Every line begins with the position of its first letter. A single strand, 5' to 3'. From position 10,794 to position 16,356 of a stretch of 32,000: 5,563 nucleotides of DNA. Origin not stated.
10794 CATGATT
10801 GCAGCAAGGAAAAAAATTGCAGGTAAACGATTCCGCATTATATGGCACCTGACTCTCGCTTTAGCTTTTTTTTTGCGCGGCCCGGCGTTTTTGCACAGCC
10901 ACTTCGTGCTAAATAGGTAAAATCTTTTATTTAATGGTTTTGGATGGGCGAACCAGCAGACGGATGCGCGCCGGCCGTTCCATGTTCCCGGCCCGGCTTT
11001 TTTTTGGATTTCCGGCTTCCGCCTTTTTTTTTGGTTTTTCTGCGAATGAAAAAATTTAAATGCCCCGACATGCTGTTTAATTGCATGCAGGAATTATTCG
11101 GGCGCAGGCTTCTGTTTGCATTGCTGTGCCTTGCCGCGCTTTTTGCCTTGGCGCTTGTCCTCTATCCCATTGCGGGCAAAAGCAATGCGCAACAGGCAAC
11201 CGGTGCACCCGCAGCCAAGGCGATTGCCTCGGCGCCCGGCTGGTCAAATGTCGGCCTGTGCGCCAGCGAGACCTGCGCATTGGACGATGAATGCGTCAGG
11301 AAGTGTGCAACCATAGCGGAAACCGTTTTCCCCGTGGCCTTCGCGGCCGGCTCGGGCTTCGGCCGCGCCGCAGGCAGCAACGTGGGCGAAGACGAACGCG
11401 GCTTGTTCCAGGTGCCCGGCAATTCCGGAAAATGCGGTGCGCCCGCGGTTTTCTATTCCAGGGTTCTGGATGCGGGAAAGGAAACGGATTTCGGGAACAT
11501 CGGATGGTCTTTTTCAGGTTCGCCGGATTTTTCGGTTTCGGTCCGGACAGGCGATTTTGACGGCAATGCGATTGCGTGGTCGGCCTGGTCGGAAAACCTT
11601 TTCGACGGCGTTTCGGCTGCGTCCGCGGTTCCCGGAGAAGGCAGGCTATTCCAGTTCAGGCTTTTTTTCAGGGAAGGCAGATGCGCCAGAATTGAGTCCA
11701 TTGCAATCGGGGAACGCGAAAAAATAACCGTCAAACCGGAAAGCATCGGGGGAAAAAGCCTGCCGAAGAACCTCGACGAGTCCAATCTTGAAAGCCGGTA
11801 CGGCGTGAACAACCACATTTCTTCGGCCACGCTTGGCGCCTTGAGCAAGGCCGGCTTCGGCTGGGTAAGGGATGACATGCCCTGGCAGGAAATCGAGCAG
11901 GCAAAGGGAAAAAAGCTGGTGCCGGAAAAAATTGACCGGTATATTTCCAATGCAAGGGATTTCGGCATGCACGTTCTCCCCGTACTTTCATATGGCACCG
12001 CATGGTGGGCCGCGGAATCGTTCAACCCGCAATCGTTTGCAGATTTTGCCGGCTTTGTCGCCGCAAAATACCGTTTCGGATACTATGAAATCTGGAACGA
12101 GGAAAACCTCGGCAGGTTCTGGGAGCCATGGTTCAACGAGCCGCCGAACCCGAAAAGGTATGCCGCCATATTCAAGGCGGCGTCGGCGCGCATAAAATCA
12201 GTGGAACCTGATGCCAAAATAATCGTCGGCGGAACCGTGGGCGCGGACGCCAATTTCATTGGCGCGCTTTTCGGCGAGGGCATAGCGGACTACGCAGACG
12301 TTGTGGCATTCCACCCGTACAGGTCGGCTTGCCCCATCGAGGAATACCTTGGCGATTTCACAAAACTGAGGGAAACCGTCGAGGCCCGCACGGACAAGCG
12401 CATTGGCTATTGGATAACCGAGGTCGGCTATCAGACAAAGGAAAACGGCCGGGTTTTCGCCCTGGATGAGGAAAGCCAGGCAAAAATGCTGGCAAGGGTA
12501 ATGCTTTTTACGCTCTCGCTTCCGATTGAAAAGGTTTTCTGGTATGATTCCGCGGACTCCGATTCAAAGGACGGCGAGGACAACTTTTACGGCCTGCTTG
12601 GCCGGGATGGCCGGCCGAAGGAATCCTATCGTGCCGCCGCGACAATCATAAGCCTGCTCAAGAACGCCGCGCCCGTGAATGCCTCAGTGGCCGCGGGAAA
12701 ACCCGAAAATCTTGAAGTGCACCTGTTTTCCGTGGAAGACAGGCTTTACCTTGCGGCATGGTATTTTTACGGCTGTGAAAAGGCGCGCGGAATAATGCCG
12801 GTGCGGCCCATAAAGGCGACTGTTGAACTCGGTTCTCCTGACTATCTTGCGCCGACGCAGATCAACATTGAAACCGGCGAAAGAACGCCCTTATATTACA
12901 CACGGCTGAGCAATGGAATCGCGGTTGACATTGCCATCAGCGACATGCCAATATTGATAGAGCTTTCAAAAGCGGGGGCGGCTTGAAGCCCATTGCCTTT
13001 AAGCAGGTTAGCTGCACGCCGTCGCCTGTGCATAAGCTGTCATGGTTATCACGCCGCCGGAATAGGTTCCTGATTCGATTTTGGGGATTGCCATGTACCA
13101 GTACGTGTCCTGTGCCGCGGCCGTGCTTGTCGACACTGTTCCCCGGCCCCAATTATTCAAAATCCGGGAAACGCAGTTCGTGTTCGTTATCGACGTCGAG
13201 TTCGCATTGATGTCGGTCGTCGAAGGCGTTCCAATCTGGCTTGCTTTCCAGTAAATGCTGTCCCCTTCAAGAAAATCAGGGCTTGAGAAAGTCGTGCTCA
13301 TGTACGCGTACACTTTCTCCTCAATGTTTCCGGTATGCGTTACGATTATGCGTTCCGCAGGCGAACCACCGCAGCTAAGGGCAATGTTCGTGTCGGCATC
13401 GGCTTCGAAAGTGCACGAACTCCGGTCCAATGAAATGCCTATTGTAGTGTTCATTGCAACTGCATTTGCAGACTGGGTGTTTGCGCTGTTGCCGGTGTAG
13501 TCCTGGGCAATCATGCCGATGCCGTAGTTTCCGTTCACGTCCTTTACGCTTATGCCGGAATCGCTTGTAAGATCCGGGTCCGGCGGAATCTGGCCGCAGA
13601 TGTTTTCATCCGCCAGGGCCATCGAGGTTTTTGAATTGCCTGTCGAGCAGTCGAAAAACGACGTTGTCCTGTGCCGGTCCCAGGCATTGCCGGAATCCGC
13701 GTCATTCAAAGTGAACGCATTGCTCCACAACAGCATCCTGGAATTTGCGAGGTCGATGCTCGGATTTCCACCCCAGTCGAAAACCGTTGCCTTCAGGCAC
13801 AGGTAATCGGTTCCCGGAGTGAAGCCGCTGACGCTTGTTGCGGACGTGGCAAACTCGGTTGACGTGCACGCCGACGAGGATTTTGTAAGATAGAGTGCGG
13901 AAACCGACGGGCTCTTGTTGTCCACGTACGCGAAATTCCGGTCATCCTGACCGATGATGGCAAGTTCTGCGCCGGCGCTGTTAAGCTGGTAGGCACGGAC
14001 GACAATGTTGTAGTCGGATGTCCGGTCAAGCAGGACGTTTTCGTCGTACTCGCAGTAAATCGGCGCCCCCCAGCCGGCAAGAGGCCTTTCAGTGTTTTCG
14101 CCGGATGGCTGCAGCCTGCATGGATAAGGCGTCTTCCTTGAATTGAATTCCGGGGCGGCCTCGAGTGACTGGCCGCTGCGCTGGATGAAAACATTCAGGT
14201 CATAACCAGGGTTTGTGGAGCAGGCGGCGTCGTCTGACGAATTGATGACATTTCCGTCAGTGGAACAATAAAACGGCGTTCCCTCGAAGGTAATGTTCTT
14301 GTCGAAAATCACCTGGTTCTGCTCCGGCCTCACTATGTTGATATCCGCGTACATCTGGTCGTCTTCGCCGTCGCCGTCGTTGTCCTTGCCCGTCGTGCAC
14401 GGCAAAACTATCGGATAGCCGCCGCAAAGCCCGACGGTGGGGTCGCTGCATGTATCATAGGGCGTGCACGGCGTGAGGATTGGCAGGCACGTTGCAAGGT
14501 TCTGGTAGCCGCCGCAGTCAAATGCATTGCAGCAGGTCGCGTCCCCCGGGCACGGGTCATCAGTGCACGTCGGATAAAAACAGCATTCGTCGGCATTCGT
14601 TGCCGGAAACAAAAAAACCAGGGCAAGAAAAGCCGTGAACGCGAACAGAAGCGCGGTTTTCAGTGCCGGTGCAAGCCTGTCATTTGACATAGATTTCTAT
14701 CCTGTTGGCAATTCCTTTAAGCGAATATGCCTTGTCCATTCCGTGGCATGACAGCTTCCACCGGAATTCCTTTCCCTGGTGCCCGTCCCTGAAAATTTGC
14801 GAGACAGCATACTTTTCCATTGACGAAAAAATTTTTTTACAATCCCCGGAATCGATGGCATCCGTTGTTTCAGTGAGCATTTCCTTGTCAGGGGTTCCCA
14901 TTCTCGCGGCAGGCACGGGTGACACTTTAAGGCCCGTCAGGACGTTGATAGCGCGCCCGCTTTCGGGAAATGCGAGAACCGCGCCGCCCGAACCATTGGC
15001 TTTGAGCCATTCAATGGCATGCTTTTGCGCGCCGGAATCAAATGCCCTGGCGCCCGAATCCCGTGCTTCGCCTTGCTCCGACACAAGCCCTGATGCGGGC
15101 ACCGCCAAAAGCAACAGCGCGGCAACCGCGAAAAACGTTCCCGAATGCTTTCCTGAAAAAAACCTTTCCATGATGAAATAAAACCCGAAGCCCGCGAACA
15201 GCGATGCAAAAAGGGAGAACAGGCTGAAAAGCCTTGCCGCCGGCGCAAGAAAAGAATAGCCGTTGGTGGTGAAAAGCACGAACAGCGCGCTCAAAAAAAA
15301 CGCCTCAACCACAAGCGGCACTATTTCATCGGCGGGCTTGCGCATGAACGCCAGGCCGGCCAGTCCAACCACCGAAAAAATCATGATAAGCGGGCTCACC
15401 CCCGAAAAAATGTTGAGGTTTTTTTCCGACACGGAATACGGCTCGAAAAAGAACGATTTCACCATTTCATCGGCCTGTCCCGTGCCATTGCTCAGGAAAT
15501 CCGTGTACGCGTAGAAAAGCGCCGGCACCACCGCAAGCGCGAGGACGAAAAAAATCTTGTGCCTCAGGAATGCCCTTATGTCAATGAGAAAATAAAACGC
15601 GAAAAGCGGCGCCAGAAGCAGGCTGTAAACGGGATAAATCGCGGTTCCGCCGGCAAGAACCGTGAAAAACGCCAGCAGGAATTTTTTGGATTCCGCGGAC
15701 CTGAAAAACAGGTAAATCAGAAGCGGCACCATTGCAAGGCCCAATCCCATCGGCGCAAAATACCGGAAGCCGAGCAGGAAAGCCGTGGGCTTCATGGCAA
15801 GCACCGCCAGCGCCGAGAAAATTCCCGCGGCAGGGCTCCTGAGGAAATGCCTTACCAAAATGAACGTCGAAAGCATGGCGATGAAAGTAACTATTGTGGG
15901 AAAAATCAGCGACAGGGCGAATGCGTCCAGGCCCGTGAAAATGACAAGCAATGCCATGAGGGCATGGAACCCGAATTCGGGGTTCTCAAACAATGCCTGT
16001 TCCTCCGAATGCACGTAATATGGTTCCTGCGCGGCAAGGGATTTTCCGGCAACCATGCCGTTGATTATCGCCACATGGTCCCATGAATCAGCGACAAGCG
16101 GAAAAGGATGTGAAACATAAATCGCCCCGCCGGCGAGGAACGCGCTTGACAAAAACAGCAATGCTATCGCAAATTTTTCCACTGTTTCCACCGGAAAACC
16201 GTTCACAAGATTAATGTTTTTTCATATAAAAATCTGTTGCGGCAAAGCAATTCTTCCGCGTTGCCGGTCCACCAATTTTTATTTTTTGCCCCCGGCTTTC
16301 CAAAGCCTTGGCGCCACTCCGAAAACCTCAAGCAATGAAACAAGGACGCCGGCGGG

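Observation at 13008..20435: Six-gene operon encoding a modular secreted-protein family arranged like tip / shaft / anchor subunits plus an accessory partner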

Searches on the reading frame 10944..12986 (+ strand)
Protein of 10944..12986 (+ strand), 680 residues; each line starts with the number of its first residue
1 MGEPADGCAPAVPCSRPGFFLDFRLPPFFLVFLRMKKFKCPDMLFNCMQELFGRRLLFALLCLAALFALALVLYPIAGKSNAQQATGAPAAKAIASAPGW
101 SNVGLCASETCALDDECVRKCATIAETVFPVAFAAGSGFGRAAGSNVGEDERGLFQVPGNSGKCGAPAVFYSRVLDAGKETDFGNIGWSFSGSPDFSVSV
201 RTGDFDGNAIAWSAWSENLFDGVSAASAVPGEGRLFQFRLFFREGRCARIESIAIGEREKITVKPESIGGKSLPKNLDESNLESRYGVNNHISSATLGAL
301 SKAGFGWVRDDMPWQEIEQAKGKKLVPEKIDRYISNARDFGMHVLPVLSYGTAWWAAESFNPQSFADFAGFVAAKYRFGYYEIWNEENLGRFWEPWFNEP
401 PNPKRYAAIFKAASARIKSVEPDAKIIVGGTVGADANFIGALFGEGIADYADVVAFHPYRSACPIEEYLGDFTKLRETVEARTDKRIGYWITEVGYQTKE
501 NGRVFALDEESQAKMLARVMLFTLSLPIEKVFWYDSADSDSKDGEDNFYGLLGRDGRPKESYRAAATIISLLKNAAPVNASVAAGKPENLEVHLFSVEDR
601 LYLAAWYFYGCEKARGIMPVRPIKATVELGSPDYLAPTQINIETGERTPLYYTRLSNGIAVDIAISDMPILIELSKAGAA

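Call 3: search_protein_families(library=pfam, proteins=[window:10944-12986:+], max_evalue=1)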
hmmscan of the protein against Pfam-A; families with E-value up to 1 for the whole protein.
window:10944-12986:+ (680 aa): 3 families
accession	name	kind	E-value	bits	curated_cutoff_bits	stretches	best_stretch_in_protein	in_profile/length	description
PF17336.7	DUF5368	-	0.031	15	25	1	35-73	1-38/112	Family of unknown function (DUF5368)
PF01229.23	Glyco_hydro_39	-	0.081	12.2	26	1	381-439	152-204/472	Glycosyl hydrolases family 39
PF20561.3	DUF6771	-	0.088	13.1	23.7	1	91-109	10-28/63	Domain of unknown function (DUF6771)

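Call 4: search_protein_families(library=ncbifam, proteins=[window:10944-12986:+], max_evalue=1)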
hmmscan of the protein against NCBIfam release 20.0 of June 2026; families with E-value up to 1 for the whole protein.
window:10944-12986:+ (680 aa): 0 families

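Call 22: search_solved_structures(query=window:10944-12986:+, max_evalue=1)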
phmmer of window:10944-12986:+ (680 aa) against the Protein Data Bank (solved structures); distinct sequences matched with E-value up to 1: 13.
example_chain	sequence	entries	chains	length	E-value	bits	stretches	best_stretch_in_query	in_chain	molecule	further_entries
5jvk_A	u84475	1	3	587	2.7e-24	88.8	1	294-575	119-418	Uncharacterized protein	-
4zn2_A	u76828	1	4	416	8.8e-13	50.7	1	299-571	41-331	PslG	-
5bx9_A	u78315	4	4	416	8.8e-13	50.7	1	299-571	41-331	PslG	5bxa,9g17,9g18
8i0j_A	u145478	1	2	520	0.00015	23.5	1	372-450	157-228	Glycoside hydrolase family 39 beta-xylosidase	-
8i0x_B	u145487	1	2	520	0.00015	23.5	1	372-450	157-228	Glycoside hydrolase family 39 beta-xylosidase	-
7osk_A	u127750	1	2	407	0.00018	23.3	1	286-488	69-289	Arabinogalactan endo-1,4-beta-galactosidase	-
6uqj_A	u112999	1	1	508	0.016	16.8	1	371-442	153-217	Beta-xylosidase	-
4m29_A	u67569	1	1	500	0.03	15.9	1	374-441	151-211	Beta-xylosidase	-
4ekj_A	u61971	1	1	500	0.03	15.9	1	374-441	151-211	Beta-xylosidase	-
1w91_A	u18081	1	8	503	0.035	15.7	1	376-465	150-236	BETA-XYLOSIDASE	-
2bs9_A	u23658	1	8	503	0.035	15.7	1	376-465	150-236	BETA-XYLOSIDASE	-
1px8_A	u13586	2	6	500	0.12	14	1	381-461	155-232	Beta-xylosidase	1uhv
2bfg_A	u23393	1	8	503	0.24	13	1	376-465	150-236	BETA-XYLOSIDASE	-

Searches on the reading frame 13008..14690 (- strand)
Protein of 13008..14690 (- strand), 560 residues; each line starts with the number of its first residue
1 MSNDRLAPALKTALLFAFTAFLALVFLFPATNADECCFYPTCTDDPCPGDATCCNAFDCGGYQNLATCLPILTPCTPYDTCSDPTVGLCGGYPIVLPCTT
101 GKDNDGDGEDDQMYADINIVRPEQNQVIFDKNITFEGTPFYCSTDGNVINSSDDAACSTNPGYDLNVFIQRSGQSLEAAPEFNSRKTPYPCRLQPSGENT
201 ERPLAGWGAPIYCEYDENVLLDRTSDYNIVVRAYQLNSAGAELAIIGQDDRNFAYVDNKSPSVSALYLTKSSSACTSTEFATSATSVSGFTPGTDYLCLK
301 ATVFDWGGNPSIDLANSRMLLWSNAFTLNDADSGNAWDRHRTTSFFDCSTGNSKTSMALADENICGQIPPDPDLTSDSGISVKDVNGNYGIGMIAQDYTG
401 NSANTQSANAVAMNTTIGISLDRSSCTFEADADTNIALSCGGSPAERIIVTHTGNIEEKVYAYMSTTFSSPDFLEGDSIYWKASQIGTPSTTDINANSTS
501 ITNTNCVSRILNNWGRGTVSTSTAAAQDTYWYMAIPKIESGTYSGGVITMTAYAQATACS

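Call 3: search_protein_families(library=pfam, proteins=[window:13008-14690:-], max_evalue=1)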
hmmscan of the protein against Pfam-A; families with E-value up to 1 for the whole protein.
window:13008-14690:- (560 aa): 1 family
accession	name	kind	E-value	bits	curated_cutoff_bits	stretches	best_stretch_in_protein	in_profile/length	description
PF21061.3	Reovirus_L2_7th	-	0.13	12.6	27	1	151-182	16-47/99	Reovirus core-spike protein lambda-2 (L2), 7th domain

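Call 4: search_protein_families(library=ncbifam, proteins=[window:13008-14690:-], max_evalue=1)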
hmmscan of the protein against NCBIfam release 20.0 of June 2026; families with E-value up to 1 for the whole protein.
window:13008-14690:- (560 aa): 0 families

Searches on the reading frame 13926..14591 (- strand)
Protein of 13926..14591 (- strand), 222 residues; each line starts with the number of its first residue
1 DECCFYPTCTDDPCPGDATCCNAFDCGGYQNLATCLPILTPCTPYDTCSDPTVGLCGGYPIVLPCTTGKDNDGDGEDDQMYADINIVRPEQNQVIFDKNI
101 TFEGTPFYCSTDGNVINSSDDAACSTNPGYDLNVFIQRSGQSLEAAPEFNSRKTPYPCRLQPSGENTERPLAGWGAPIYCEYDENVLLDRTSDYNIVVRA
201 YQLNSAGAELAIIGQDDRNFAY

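Call 90: search_solved_structures(query=window:13926-14591:-, max_evalue=10)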
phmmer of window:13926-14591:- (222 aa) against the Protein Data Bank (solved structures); distinct sequences matched with E-value up to 10: 4.
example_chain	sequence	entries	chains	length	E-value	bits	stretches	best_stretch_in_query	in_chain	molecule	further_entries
7rxp_H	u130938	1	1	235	0.064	16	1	101-186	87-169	Fab1512 heavy chain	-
9nu9_A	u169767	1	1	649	0.28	13.9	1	55-109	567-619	FAS1 domain-containing protein fsc1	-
9o0b_A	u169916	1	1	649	0.28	13.9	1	55-109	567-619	FAS1 domain-containing protein fsc1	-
9l5r_W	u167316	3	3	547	0.74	12.6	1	128-195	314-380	PRP17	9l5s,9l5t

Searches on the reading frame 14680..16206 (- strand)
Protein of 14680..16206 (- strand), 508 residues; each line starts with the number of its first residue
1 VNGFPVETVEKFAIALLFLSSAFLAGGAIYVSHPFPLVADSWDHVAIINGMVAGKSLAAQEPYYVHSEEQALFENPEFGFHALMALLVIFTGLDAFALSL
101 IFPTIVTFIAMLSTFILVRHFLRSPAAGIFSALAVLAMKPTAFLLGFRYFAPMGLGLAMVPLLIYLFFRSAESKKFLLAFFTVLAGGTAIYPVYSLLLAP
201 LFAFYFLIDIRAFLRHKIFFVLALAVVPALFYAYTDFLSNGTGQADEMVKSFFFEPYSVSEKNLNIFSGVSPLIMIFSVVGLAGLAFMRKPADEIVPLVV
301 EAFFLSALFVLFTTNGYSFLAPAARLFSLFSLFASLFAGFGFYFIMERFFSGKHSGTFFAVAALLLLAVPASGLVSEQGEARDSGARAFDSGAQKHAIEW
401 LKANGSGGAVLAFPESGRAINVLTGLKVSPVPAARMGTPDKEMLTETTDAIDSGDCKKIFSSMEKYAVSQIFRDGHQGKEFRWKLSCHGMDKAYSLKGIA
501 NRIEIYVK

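Call 3: search_protein_families(library=pfam, proteins=[window:14680-16206:-], max_evalue=1)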
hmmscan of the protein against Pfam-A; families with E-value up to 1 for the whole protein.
window:14680-16206:- (508 aa): 1 family
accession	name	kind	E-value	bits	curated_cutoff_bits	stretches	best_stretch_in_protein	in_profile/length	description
PF10558.14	MTP18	-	0.013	15.9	25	1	147-172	143-168/171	Mitochondrial 18 KDa protein (MTP18)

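Call 4: search_protein_families(library=ncbifam, proteins=[window:14680-16206:-], max_evalue=1)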
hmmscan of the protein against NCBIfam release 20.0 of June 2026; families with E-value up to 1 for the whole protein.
window:14680-16206:- (508 aa): 0 families

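Call 20: find_homologous_proteins(query=window:14680-16206:-)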
Query window:14680-16206:- (508 aa): 1 proteins with E <= 0.001 among 8000 candidates.
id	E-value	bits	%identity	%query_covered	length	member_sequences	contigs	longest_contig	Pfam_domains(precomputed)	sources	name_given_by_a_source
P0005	0.0e+0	1075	100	98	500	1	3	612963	-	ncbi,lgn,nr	ncbi:MAG: hypothetical protein HY394_02800 [Candidatus Diapherotrites archaeon]|nr:hypothetical prot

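Call 23: search_solved_structures(query=window:14680-16206:-, max_evalue=10)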
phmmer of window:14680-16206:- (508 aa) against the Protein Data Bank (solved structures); distinct sequences matched with E-value up to 10: 12.
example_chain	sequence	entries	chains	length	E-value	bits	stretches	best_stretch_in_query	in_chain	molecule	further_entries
6v4r_H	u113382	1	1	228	0.0078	18.4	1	173-286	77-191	Chimera-1 Fab heavy chain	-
5weq_B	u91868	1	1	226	0.015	17.5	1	173-286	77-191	MR78 mutant Fab heavy chain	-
5jrp_H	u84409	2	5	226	0.015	17.5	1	173-286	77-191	marberg virus monoclonal antibody MR78 Fab heavy chain | MR78 Fab heavy chain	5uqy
6v4q_H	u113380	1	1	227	0.15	14.1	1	175-286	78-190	Naive-1 Fab heavy chain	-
7y0v_H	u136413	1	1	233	0.22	13.6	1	173-286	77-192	5549-Fab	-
8tfp_B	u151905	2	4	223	0.63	12.1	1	174-286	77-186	Heavy chain of Fab from C10-S66K antibody | Heavy chain from Fab of C10_S66K antibody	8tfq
9d7h_H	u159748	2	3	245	0.85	11.7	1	173-286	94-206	CH103 K75 N76 Fab heavy chain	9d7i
4jam_H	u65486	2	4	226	0.88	11.6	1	174-286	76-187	ANTIGEN BINDING FRAGMENT OF HEAVY CHAIN of CH103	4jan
9d7o_H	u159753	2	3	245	1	11.4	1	174-286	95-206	CH103 Fab heavy chain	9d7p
9c1s_H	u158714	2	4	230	1.1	11.3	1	174-286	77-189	F946 Fab Heavy Chain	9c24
4qhn_A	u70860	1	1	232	1.2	11.2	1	174-286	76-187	I2 heavy chain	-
9i4b_H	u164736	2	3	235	1.2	11.2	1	178-286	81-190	heavy chain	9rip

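Call 71: search_solved_structures(query=A6, max_evalue=10, show_alignments=2)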
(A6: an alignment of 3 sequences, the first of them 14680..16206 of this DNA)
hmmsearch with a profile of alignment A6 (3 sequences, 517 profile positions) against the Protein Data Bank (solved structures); distinct sequences matched with E-value up to 10: 1.
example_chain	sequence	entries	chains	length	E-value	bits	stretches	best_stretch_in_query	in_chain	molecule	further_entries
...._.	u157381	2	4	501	0.31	13.2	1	256-345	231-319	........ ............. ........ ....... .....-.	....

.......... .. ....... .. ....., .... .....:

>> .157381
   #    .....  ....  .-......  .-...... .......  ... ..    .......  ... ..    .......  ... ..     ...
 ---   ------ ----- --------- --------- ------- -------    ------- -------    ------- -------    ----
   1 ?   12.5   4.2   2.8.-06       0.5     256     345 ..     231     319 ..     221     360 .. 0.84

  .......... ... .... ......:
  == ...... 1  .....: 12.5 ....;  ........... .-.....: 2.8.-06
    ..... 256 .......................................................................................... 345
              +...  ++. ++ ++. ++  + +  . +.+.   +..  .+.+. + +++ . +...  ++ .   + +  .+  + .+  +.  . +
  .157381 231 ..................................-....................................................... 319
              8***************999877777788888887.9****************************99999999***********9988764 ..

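Call 72: search_protein_families(library=ncbifam, alignment_id=A6, max_evalue=1)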
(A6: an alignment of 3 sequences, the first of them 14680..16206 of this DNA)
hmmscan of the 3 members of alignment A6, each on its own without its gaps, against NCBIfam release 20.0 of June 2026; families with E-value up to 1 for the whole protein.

A. member 1, window:14680-16206:- (508 aa): 0 families

B. families by the number of members that match (of 3 scanned): 0 families
